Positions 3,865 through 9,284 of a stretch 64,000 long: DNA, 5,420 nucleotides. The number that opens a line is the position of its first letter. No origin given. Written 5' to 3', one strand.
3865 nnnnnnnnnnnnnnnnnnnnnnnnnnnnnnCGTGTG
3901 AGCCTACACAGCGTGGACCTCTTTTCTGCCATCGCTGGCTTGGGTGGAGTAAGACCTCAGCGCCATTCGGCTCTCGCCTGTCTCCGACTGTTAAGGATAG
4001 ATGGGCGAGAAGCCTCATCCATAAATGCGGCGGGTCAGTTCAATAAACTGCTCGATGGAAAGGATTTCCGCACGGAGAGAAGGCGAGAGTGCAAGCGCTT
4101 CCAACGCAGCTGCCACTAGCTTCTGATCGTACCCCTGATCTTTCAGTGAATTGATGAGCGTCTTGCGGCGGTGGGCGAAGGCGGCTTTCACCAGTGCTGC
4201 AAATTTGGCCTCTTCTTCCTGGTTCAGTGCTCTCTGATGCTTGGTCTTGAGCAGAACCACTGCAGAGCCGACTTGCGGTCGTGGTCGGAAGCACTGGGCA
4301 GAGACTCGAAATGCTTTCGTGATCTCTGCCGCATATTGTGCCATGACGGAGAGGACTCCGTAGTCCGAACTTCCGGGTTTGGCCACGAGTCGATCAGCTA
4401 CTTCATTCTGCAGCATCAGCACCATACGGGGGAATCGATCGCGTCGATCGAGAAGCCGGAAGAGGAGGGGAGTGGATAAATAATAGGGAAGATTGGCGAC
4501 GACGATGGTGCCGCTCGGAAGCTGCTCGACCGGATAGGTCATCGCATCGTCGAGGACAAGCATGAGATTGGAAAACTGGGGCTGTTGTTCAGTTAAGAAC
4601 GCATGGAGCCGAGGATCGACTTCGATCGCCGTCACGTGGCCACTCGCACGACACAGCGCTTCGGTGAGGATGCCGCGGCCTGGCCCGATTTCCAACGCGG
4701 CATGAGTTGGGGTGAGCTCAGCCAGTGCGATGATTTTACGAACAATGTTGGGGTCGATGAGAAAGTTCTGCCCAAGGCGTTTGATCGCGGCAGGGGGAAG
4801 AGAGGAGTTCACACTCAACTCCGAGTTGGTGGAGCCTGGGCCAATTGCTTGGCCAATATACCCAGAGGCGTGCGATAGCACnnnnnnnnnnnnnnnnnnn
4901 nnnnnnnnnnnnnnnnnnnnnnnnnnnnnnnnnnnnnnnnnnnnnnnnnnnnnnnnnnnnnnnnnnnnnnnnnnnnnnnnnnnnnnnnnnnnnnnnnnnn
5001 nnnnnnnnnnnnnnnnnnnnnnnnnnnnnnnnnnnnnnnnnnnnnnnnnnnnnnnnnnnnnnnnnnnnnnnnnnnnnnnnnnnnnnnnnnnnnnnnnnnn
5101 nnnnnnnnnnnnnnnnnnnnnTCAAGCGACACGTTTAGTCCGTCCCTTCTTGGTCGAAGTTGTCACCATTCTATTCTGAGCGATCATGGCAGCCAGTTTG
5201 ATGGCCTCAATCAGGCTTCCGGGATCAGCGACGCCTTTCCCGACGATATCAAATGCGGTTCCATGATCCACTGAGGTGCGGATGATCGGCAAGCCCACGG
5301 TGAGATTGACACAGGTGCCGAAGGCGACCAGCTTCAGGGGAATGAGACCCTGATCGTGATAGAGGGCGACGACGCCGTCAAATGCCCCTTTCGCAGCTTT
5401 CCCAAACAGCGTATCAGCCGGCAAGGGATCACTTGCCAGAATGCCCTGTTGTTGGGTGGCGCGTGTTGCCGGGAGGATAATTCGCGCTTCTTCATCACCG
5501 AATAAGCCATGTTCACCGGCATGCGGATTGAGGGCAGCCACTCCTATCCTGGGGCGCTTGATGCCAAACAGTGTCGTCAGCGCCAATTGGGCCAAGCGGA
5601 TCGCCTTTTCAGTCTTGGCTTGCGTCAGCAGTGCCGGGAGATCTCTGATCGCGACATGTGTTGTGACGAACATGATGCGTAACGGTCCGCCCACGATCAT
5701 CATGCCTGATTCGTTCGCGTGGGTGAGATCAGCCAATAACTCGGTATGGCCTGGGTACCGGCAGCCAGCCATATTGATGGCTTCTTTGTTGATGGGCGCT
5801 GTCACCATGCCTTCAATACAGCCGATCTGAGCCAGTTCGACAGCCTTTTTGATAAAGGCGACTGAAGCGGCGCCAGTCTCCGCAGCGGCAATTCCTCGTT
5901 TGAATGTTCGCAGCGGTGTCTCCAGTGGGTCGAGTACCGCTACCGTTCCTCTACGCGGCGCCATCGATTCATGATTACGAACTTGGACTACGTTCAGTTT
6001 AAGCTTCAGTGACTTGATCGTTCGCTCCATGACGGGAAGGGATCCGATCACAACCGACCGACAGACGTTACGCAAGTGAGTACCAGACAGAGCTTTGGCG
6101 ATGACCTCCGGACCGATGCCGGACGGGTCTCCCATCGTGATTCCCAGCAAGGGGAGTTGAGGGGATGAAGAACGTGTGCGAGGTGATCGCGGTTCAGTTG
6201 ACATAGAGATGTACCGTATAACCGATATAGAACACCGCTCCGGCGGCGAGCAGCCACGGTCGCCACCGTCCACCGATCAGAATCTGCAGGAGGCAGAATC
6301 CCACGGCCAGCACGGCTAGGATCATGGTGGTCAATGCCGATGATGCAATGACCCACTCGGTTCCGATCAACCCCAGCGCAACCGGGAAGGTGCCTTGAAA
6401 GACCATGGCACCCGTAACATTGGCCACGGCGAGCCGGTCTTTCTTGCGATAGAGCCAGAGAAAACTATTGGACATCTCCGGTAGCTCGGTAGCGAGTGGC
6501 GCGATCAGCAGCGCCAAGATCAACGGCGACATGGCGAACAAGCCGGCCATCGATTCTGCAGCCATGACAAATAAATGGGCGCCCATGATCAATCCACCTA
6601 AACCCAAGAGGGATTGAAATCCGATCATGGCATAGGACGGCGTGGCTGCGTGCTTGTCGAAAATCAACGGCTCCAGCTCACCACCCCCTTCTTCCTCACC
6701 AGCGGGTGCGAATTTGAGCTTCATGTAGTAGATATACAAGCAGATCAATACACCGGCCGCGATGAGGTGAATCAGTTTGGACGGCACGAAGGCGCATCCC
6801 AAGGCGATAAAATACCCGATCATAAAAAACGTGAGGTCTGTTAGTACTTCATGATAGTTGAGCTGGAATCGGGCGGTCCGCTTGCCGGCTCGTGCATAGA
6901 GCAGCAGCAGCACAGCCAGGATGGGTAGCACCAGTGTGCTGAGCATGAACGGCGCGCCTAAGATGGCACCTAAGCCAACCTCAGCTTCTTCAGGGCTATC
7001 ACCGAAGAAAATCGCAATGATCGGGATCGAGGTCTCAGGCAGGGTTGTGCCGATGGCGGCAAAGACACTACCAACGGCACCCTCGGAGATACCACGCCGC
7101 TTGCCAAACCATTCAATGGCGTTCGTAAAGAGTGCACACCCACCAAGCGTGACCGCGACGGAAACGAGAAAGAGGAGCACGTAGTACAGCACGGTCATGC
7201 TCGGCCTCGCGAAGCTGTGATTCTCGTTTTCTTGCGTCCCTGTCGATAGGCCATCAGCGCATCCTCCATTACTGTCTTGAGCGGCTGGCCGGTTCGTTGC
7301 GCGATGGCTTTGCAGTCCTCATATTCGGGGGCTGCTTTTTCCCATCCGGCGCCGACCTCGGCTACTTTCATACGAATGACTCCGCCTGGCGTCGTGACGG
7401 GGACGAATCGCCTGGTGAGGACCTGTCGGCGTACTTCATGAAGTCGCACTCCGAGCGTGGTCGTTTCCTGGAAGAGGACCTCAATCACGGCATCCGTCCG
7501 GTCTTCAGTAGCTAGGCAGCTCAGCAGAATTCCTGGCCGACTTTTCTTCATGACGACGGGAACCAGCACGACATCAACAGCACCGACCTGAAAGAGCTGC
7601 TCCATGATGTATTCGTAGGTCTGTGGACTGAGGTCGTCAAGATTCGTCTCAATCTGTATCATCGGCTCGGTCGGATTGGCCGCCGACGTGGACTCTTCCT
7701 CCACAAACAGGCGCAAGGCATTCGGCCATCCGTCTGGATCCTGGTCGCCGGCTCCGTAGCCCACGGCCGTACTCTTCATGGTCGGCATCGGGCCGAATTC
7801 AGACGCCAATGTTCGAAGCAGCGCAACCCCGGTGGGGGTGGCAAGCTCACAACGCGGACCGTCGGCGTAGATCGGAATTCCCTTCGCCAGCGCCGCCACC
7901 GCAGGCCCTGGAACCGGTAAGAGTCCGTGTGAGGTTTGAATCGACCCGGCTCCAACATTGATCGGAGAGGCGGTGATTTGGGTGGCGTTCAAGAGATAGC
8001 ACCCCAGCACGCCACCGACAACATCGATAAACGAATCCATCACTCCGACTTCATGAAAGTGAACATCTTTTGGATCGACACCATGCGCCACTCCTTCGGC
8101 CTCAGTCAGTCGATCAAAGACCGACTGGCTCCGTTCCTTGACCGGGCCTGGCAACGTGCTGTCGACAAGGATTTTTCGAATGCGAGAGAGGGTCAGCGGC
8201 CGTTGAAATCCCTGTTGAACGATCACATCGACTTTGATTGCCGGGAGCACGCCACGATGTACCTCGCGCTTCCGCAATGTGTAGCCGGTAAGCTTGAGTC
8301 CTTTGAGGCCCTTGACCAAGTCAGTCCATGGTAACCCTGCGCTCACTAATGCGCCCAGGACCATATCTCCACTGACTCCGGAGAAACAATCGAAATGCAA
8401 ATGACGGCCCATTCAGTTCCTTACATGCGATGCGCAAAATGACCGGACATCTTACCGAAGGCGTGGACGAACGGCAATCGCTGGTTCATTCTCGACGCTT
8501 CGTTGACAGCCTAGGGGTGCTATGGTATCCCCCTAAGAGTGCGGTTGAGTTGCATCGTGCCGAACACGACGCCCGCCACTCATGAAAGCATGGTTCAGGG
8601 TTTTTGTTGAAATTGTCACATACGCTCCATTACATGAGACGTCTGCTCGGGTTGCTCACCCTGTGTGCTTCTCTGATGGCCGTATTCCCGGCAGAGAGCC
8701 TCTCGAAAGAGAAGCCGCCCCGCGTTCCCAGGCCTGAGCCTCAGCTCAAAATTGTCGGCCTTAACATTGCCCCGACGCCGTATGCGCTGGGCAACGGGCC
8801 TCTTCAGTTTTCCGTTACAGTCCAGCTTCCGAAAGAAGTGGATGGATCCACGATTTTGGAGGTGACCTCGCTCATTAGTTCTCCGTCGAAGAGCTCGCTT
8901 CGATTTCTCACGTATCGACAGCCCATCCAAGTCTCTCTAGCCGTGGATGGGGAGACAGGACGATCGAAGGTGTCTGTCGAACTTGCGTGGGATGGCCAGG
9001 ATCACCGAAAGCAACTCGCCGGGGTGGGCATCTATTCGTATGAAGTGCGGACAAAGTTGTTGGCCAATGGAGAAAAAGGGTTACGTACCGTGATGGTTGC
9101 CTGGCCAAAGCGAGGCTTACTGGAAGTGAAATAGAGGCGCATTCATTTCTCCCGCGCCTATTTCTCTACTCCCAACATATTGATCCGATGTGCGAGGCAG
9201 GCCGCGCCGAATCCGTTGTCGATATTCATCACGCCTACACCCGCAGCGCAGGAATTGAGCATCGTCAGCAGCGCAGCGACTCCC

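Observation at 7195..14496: larC and larB cluster near the cyclodeaminase: candidate nickel-pincer-dependent arginine catabolic system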

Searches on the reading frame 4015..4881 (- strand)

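Call 14: search_protein_families(library=ncbifam, proteins=[window:4015-4881:-], max_evalue=0.00001)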
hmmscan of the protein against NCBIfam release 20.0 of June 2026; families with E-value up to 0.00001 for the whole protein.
window:4015-4881:- (288 aa): 20 families
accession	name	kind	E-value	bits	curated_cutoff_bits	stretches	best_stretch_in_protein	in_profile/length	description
TIGR00755.1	ksgA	equivalog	2e-79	266.6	171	1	33-285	4-255/256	16S rRNA (adenine(1518)-N(6)/adenine(1519)-N(6))-dimethyltransferase RsmA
NF000499.2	Erm23S_rRNA_broad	equivalog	1.1e-48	165.7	212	1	36-283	1-241/244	23S ribosomal RNA methyltransferase Erm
NF011486.0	PRK14896.1-1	equivalog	6.2e-41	140.3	450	1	37-254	27-241/284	16S ribosomal RNA methyltransferase A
NF000337.1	erm_SHROVE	exception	6.9e-29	100.9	320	1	34-280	4-244/248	ErmE/ErmH/ErmO/ErmR family 23S rRNA (adenine(2058)-N(6))-methyltransferase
NF012218.0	erm_38_23S_MT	exception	1.8e-23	83.1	800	1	32-246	7-220/386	23S rRNA (adenine(2058)-N(6))-methyltransferase Erm(38)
NF042988.1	Erm46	exception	2.8e-23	82.5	503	1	34-246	9-212/255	23S rRNA (adenine(2058)-N(6))-methyltransferase Erm(46)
NF042938.1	Erm55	exception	1e-20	73.9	525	1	34-244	9-210/270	23S rRNA (adenine(2058)-N(6))-methyltransferase Erm(55)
NF011489.0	PRK14896.1-5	equivalog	1.4e-19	70.5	236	1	35-252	2-190/217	16S ribosomal RNA methyltransferase A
NF000024.1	ErmS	exception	2.1e-17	63.4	675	1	15-284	44-307/319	23S rRNA (adenine(2058)-N(6))-methyltransferase Erm(S)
NF012220.1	erm_B_23S_MT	exception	3.2e-14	53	525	1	36-217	7-180/245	23S rRNA (adenine(2058)-N(6))-methyltransferase Erm(B)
NF012223.0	erm_F_23S_MT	exception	4.9e-14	52.3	575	1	33-234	8-204/266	23S rRNA (adenine(2058)-N(6))-methyltransferase Erm(F)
NF000047.1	ErmV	exception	2.9e-13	49.7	500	1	33-265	8-236/259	23S rRNA (adenine(2058)-N(6))-methyltransferase Erm(V)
NF012222.1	erm_A_23S_MT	exception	4.6e-13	49.2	475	1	37-241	9-205/243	23S rRNA (adenine(2058)-N(6))-methyltransferase Erm(A)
NF000077.1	Erm42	exception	7.4e-13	48.4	600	1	37-235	19-213/303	23S rRNA (adenine(2058)-N(6))-methyltransferase Erm(42)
NF045543.1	erm_G_23S_MT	exception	2.7e-12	47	515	1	37-232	9-196/244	23S rRNA (adenine(2058)-N(6))-methyltransferase Erm(G)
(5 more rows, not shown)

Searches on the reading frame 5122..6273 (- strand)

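Call 3: search_protein_families(library=ncbifam, proteins=[window:5122-6273:-])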
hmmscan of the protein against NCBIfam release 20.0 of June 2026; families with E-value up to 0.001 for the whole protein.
window:5122-6273:- (383 aa): 7 families
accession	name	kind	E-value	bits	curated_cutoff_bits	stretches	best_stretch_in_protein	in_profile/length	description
TIGR00557.1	pdxA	equivalog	1.1e-109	366.7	290.35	1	43-364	2-319/320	4-hydroxythreonine-4-phosphate dehydrogenase PdxA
NF002992.0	PRK03743.1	equivalog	2.3e-99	332.8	470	1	41-367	5-330/333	4-hydroxythreonine-4-phosphate dehydrogenase PdxA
NF003699.0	PRK05312.1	equivalog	3.2e-96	322.6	378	1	41-369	5-337/340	4-hydroxythreonine-4-phosphate dehydrogenase PdxA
NF002891.0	PRK03371.1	equivalog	1.1e-86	291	583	1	43-365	5-326/326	D-threonate 4-phosphate dehydrogenase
NF002744.0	PRK02746.1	equivalog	1.4e-84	284.2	425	1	39-369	8-344/346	4-hydroxythreonine-4-phosphate dehydrogenase PdxA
NF002520.0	PRK01909.1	equivalog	5.7e-80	269.1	476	1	41-368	6-326/329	4-hydroxythreonine-4-phosphate dehydrogenase PdxA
NF003040.0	PRK03946.1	equivalog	7.7e-56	189.7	376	1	43-365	4-304/307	4-hydroxythreonine-4-phosphate dehydrogenase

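Call 4: search_protein_families(library=pfam, proteins=[window:5122-6273:-])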
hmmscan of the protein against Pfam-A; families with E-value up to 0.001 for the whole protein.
window:5122-6273:- (383 aa): 1 family
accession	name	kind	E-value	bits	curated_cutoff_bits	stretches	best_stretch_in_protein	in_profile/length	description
PF04166.17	PdxA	-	5.4e-105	351.3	27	1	70-361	2-286/286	Pyridoxal phosphate biosynthetic protein PdxA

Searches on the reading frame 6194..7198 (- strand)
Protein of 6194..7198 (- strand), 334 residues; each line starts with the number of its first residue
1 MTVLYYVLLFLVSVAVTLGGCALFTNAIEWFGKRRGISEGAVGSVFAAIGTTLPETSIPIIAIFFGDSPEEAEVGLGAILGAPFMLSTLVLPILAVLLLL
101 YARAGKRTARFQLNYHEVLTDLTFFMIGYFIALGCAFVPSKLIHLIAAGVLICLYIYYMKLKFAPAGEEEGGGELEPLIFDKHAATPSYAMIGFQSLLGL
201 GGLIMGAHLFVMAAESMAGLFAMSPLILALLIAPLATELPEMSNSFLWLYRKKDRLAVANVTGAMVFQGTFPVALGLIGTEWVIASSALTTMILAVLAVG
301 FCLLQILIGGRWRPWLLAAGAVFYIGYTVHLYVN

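Call 3: search_protein_families(library=ncbifam, proteins=[window:6194-7198:-])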
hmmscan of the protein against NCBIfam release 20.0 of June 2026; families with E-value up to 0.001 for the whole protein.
window:6194-7198:- (334 aa): 2 families
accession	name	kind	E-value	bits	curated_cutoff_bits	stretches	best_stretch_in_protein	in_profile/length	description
TIGR00367.1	TIGR00367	hypoth_equivalog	1.3e-17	63.9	179.65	1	5-309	3-292/312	calcium/sodium antiporter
NF008005.0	PRK10734.1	equivalog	2.4e-09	36.8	432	1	203-330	186-312/325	calcium/sodium antiporter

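Call 4: search_protein_families(library=pfam, proteins=[window:6194-7198:-])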
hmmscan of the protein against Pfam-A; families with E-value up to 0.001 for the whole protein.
window:6194-7198:- (334 aa): 1 family
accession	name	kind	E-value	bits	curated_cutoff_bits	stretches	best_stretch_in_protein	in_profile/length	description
PF01699.29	Na_Ca_ex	-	2.4e-26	92.9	24.9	2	6-160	2-147/151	Sodium/calcium exchanger protein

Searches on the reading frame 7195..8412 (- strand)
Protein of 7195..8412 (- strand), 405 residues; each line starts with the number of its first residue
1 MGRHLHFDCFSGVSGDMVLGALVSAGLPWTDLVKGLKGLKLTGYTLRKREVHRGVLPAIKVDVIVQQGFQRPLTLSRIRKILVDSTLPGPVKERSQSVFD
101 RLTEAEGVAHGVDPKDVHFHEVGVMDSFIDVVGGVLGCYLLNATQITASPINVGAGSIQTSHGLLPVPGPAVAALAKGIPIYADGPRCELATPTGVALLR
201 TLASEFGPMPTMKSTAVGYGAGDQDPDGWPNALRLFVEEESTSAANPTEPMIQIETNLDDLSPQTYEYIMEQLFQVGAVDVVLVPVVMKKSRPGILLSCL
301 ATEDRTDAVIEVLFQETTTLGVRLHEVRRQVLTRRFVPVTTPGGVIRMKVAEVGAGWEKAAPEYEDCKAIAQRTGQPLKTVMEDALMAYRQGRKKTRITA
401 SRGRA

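Call 3: search_protein_families(library=ncbifam, proteins=[window:7195-8412:-])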
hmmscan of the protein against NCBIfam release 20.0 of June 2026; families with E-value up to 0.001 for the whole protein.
window:7195-8412:- (405 aa): 2 families
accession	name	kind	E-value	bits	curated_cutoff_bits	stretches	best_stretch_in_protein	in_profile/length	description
TIGR00299.2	nickel_LarC1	equivalog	3.9e-55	186.1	90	1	74-237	2-165/165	nickel pincer cofactor biosynthesis protein LarC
NF052512.1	nickel_LarC2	equivalog_domain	2.4e-43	147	50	1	252-368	2-118/118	nickel pincer cofactor biosynthesis protein LarC2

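Call 4: search_protein_families(library=pfam, proteins=[window:7195-8412:-])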
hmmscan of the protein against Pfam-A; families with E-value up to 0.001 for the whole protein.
window:7195-8412:- (405 aa): 1 family
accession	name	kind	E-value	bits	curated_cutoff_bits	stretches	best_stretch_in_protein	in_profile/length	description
PF01969.22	Ni_insertion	-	3.6e-128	428.3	22.1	1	5-382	1-375/375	Nickel insertion protein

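Call 32: search_solved_structures(query=window:7195-8412:-, max_evalue=0.001, show_alignments=0)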
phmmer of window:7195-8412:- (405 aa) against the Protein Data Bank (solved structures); distinct sequences matched with E-value up to 0.001: 2.
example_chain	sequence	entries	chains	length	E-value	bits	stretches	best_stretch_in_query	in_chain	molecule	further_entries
12bi_D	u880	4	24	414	2.5e-98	333.1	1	5-390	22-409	Pyridinium-3,5-bisthiocarboxylic acid mononucleotide nickel insertion protein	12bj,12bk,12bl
6bwo_A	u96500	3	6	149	5.8e-27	98.1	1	250-391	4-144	Pyridinium-3,5-bisthiocarboxylic acid mononucleotide nickel insertion protein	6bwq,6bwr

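Call 86: search_solved_structures(query=window:7195-8412:-, max_evalue=1e-20, show_alignments=1)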
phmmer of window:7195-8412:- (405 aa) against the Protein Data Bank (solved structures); distinct sequences matched with E-value up to 1e-20: 2.
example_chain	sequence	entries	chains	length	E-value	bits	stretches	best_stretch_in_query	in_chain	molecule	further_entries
12bi_D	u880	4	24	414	2.5e-98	333.1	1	5-390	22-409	Pyridinium-3,5-bisthiocarboxylic acid mononucleotide nickel insertion protein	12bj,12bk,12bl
6bwo_A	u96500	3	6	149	5.8e-27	98.1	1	250-391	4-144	Pyridinium-3,5-bisthiocarboxylic acid mononucleotide nickel insertion protein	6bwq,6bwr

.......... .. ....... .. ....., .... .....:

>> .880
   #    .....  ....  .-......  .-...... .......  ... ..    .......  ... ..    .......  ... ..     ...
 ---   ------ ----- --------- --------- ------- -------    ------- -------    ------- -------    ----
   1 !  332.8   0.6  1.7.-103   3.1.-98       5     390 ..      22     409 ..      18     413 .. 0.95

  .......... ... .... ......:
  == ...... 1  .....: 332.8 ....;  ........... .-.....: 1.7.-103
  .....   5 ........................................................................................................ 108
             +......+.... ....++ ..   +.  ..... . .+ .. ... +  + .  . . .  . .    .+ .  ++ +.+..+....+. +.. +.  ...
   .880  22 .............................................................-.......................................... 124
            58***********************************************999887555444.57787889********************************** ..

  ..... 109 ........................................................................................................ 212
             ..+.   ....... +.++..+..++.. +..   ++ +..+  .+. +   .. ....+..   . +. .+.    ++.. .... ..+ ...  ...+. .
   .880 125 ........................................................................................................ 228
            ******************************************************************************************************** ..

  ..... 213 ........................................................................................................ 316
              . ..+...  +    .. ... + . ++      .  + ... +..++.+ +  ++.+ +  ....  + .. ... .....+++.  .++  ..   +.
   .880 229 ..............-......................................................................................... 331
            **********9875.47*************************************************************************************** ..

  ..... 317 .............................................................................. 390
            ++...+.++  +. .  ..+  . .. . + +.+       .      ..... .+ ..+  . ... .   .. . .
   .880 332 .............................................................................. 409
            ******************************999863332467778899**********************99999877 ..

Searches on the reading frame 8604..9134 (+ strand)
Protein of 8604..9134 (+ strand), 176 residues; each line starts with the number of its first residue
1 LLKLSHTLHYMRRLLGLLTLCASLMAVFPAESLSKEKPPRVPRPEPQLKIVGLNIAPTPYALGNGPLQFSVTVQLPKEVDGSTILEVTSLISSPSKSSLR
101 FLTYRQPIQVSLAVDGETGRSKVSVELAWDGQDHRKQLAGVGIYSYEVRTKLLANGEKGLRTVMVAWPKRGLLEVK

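Call 3: search_protein_families(library=ncbifam, proteins=[window:8604-9134:+])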
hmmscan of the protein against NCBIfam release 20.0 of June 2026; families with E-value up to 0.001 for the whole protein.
window:8604-9134:+ (176 aa): 0 families

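Call 4: search_protein_families(library=pfam, proteins=[window:8604-9134:+])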
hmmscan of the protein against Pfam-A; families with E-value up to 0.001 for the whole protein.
window:8604-9134:+ (176 aa): 0 families

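Call 59: search_protein_families(library=pfam, proteins=[window:8604-9134:+], max_evalue=0.01)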
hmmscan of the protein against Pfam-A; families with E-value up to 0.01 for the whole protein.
window:8604-9134:+ (176 aa): 0 families
